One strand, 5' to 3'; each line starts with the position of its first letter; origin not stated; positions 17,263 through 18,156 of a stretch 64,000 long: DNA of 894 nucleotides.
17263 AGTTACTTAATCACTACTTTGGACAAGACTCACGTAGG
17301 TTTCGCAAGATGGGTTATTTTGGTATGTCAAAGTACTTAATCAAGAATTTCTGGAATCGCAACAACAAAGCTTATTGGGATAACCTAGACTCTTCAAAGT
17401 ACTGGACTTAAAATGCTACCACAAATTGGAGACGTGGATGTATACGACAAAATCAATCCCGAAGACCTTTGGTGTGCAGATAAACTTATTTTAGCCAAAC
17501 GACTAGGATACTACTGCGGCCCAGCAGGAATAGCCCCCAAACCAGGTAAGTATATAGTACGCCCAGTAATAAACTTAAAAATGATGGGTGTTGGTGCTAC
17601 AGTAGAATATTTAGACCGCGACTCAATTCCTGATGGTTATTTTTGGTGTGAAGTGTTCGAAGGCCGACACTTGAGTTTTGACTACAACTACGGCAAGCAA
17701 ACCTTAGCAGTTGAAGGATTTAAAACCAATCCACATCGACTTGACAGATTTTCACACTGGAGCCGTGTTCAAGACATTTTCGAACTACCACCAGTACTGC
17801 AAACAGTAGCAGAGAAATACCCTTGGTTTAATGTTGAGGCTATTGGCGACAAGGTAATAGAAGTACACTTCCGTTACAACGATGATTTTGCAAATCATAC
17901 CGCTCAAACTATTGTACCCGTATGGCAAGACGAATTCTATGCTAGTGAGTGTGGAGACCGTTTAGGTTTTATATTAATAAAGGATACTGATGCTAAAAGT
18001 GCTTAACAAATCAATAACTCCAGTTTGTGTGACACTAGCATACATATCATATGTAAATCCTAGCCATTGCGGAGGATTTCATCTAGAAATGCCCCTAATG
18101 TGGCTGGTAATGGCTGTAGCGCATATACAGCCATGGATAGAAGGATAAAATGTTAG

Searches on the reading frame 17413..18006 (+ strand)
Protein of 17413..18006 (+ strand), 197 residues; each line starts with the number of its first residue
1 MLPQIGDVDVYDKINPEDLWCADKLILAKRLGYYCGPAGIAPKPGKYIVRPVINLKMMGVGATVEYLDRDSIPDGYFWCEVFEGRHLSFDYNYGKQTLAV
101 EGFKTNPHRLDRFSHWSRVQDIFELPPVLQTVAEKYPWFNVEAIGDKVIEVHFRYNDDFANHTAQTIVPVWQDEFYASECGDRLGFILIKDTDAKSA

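Call 62: search_protein_families(library=phrogs, proteins=[window:17413-18006:+], max_evalue=0.001)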
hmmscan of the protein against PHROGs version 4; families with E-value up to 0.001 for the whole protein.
window:17413-18006:+ (197 aa): 1 family
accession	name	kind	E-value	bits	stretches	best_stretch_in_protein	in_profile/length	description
phrog_3577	-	unknown function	2.9e-28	99.8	1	12-174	8-178/202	-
